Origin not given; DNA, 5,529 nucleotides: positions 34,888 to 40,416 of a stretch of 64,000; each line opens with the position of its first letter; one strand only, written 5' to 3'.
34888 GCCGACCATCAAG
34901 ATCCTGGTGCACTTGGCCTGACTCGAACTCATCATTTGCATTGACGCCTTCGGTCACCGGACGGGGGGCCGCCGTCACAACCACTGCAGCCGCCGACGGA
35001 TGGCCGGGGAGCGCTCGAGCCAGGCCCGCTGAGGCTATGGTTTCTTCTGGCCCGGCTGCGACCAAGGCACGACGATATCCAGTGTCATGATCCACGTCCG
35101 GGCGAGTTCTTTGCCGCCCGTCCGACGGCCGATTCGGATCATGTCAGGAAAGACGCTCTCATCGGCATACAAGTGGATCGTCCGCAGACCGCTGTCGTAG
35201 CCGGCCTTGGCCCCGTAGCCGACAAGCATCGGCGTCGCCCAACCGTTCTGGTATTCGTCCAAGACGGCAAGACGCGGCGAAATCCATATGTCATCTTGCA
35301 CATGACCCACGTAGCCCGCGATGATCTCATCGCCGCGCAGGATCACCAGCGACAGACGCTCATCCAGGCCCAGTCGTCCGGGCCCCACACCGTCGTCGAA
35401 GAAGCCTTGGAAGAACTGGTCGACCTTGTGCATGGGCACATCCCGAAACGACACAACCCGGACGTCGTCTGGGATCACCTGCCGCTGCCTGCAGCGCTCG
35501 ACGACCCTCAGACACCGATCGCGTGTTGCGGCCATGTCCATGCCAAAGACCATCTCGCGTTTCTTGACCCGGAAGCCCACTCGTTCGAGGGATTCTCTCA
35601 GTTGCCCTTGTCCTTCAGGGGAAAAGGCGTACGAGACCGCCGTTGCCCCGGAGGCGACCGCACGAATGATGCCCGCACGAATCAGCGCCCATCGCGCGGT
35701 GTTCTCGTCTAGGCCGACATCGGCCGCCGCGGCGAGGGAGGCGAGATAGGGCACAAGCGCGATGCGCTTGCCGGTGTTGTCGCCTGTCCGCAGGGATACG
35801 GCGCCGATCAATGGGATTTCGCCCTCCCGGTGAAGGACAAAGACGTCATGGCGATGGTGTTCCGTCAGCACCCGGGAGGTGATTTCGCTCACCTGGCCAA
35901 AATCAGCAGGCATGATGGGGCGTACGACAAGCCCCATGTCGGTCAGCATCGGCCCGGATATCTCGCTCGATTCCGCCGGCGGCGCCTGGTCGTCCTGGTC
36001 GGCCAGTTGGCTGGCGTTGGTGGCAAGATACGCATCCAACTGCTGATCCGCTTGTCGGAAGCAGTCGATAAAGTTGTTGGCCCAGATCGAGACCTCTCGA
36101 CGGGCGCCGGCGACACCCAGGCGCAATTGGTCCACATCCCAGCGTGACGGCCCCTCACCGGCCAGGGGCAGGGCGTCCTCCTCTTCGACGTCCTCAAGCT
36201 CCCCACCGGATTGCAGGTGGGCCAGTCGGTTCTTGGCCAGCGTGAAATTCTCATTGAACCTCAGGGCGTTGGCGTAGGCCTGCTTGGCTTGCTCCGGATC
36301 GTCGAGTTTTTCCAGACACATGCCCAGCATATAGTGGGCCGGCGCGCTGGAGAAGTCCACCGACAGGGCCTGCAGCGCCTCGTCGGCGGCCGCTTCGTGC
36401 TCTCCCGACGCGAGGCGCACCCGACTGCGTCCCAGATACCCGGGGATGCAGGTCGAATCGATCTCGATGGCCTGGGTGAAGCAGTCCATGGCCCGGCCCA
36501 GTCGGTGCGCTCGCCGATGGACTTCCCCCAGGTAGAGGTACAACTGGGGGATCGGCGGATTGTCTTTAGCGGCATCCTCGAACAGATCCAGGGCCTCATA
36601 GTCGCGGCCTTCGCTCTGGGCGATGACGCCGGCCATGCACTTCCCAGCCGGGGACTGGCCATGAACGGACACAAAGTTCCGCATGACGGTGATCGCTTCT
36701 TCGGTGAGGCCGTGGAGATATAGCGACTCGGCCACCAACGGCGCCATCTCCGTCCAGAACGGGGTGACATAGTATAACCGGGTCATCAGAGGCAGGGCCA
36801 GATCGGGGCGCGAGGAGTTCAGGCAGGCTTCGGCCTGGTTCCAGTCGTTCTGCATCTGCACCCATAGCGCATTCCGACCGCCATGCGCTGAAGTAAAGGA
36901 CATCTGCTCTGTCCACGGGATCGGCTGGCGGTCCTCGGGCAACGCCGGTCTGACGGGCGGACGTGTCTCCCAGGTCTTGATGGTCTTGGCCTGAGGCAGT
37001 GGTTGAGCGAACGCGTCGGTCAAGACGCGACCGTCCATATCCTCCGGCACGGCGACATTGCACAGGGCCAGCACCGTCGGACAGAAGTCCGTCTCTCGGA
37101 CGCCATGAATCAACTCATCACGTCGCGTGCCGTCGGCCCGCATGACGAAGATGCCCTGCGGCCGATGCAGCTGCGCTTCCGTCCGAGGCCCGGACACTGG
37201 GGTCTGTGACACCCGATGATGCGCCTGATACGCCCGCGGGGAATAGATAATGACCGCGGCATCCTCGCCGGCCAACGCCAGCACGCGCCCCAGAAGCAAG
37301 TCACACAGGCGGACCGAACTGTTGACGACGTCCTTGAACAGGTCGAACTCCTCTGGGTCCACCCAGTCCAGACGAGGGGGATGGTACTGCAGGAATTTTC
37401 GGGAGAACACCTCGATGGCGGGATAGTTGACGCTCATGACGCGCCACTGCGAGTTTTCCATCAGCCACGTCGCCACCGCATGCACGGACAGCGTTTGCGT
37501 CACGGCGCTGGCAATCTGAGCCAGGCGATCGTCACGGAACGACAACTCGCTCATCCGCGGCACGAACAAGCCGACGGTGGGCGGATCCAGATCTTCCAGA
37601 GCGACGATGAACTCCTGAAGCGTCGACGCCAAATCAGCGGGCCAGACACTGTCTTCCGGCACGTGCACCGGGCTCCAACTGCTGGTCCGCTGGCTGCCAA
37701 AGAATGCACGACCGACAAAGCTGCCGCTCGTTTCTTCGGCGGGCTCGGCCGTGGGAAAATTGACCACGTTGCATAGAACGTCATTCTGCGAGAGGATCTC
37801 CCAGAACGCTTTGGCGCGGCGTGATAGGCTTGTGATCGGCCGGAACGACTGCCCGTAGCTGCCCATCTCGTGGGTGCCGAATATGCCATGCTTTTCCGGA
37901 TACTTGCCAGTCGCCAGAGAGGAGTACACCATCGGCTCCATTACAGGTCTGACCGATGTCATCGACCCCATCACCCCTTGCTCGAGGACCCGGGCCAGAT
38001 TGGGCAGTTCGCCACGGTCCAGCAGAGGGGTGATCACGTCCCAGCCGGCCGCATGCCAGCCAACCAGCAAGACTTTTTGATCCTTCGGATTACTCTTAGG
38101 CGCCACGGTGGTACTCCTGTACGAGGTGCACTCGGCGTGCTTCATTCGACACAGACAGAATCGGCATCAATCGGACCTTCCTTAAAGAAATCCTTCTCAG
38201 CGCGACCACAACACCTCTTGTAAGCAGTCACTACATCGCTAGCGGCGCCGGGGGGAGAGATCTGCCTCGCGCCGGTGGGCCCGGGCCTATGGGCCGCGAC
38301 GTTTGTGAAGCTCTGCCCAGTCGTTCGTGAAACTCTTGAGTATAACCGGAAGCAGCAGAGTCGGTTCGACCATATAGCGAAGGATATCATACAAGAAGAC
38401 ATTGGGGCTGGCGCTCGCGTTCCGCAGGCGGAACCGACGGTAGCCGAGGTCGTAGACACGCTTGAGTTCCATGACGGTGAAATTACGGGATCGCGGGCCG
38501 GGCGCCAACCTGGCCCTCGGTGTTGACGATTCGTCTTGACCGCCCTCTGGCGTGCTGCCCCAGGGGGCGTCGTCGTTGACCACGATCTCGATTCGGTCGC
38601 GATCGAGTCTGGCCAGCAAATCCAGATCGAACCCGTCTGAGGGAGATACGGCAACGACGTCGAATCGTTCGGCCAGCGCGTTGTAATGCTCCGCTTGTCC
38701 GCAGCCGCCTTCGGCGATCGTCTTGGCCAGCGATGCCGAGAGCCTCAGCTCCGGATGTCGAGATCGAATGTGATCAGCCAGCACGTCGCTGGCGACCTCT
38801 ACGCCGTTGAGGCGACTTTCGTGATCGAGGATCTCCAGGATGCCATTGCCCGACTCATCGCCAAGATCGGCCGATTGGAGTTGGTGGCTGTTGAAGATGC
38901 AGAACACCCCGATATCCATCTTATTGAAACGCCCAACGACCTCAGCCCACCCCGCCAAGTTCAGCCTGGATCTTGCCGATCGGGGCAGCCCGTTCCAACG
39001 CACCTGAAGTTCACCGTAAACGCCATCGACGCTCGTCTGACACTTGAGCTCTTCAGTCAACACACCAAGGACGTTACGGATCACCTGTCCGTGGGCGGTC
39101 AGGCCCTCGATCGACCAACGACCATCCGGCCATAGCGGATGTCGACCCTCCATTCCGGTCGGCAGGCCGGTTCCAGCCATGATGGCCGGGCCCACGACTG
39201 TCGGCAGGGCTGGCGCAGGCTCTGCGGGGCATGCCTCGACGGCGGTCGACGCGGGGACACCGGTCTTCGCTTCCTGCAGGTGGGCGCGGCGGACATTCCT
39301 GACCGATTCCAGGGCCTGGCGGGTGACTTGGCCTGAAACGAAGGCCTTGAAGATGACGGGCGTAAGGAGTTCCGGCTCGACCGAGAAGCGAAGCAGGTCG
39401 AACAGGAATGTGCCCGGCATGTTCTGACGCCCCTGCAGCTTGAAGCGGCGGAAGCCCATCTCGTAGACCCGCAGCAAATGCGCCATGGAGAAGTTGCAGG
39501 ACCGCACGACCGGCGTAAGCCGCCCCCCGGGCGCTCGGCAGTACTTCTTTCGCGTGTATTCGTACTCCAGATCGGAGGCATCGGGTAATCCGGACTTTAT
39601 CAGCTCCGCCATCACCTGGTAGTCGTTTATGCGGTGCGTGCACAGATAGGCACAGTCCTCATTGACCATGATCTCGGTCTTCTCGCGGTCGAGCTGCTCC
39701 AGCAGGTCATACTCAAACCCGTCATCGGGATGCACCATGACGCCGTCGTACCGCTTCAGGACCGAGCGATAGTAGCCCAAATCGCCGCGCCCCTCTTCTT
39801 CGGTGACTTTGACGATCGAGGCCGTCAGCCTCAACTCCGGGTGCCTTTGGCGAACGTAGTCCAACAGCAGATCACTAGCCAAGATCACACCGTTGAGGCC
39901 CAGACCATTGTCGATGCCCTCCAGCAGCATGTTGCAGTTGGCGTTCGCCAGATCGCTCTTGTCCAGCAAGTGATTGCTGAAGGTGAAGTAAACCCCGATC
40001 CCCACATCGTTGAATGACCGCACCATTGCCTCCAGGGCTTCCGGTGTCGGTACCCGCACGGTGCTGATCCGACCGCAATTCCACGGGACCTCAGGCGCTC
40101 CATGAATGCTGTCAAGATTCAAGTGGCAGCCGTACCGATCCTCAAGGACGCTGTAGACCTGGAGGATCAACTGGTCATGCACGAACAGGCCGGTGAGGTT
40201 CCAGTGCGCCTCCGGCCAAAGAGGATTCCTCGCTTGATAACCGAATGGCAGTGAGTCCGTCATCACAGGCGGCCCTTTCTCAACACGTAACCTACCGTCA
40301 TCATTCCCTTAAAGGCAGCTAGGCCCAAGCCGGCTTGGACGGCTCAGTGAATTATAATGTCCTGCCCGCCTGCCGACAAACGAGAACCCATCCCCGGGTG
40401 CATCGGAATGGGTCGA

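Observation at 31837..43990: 12-kb same-strand cluster of tandemly duplicated large genes of unknown function (candidate novel system)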

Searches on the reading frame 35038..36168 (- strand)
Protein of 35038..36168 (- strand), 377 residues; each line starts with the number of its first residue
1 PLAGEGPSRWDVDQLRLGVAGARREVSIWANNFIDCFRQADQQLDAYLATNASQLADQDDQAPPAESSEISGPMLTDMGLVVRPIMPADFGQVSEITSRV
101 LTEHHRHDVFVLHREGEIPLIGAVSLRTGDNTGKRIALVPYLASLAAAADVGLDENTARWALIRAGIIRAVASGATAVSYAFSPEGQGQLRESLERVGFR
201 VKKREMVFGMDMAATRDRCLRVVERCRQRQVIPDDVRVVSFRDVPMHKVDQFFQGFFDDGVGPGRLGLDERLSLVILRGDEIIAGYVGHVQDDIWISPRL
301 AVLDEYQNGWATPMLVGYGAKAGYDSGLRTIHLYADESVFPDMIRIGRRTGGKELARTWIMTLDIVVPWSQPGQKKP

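Call 43: predict_structure(alignment_id=A3)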
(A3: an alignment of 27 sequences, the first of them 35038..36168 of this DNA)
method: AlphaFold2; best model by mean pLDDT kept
length: 377 residues; sequences in the alignment: 27
mean_pLDDT: 89.9   pTM: 0.84
mean pLDDT of the five models: 89.9, 89.8, 88.7, 88.0, 88.0
residues with pLDDT >= 90: 251; 70-90: 105; 50-70: 15; < 50: 6
segments of 3 or more residues with pLDDT < 50: 1-3, 375-377
pLDDT, mean of each block of 10 residues (from residue 1): 59 85 88 91 93 87 68 86 93 88 90 94 93 91 93 92 96 95 87 91 95 96 96 97 94 91 83 97 96 95 93 96 98 91 86 94 94 54
secondary structure, 60 per line:
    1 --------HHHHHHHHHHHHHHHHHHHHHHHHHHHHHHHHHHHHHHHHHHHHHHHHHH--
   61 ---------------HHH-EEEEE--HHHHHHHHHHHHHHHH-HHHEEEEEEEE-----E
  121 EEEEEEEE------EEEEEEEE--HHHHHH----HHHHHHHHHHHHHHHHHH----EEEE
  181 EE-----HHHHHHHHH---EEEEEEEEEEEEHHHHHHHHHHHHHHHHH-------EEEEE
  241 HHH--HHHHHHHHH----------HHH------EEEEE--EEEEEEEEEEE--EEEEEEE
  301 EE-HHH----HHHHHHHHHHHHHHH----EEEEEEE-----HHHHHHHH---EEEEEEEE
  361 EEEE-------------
elements in order: H9-58 E80-84 H87-102 E107-114 E120-128 E135-142 H145-150 H155-172 E177-182 H188-196 E200-211 H212-228 E236-240 H246-254 E274-278 E281-291 E294-302 H311-325 E330-336 H342-349 E353-364
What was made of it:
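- On GNAT acyltransferases (tandem-repeat type): Model pLDDT 89.9 (call 43).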

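Call 91: search_solved_structures(query=A7, max_evalue=10, show_alignments=2)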
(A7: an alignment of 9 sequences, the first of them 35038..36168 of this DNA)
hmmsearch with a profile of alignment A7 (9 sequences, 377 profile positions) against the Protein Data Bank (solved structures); distinct sequences matched with E-value up to 10: 4.
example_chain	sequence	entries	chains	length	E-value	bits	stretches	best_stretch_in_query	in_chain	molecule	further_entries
2o0b_A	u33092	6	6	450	0.3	12.7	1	147-203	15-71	3-phosphoshikimate 1-carboxyvinyltransferase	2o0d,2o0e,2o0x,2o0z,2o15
2bjb_A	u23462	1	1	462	0.31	12.6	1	147-203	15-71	3-PHOSPHOSHIKIMATE 1-CARBOXYVINYLTRANSFERASE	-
6r45_A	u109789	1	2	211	0.85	11.2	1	77-106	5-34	O-GlcNAcase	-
9qep_A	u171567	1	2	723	0.9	11.1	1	71-106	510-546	O-GlcNAcase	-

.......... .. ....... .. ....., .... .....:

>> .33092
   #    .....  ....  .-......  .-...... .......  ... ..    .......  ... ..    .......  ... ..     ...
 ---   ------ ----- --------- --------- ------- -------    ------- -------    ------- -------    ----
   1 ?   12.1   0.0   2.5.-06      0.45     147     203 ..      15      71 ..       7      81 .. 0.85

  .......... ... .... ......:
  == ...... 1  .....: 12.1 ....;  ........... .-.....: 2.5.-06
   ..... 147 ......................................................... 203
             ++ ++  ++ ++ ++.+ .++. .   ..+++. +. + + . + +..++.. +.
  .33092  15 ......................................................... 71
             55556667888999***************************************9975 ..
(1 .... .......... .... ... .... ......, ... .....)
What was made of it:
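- Closest known: Tandem-repeat GNAT acyltransferases. Different: Only 11-13% identity, and no sequence-level PDB hit (call 91).
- Tried and rejected: A PDB profile search with the GNAT region gave only chance hits (call 91).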

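Call 92: search_protein_families(library=pfam, alignment_id=A7, max_evalue=1)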
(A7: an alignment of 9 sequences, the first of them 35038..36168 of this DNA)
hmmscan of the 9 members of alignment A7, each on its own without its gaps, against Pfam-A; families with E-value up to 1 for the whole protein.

A. member 1, window:35038-36168:- (377 aa): 1 family
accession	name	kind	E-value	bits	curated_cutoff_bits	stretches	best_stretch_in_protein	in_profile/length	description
PF13377.12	Peripla_BP_3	-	0.18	12.3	26.5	1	217-246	85-115/167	Periplasmic binding protein-like domain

B. families by the number of members that match (of 9 scanned): 11 families
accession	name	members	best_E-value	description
PF13480.13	Acetyltransf_6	4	0.00019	Acetyltransferase (GNAT) domain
PF09837.15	DUF2064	1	0.0043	Uncharacterized protein conserved in bacteria (DUF2064)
PF15855.10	DUF4726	1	0.0063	Domain of unknown function (DUF4726)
PF07719.23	TPR_2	1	0.013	Tetratricopeptide repeat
PF17853.6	GGDEF_2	1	0.023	GGDEF-like domain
PF00515.34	TPR_1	1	0.025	Tetratricopeptide repeat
PF13181.12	TPR_8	1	0.075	Tetratricopeptide repeat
PF13508.13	Acetyltransf_7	1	0.082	Acetyltransferase (GNAT) domain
PF19960.5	EAD7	1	0.16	Effector-associated domain 7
PF13377.12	Peripla_BP_3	1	0.18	Periplasmic binding protein-like domain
PF11839.13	Alanine_zipper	1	0.77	Alanine-zipper, major outer membrane lipoprotein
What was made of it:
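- On GNAT acyltransferases (tandem-repeat type): PF13480 is hit by 4 of 9 domains, best E 1.9e-4 (call 92).
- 4 of 9 C-terminal domains hit PF13480, best E 1.9e-4 (call 92).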

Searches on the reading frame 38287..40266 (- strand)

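Call 8: search_protein_families(library=pfam, proteins=[window:38287-40266:-], max_evalue=1)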
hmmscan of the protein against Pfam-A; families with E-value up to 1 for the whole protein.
window:38287-40266:- (659 aa): 1 family
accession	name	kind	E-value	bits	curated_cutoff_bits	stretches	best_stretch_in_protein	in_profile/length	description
PF15092.11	UPF0728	-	0.15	12.3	27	0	181-210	36-65/88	Uncharacterised protein family UPF0728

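Call 9: search_protein_families(library=ncbifam, proteins=[window:38287-40266:-], max_evalue=1)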
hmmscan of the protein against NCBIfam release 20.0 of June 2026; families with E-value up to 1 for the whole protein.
window:38287-40266:- (659 aa): 1 family
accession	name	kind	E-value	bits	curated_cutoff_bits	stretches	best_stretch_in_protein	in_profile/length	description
NF047963.1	quinone_UbiU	equivalog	0.19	10.9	440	1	122-151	87-116/331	ubiquinone anaerobic biosynthesis protein UbiU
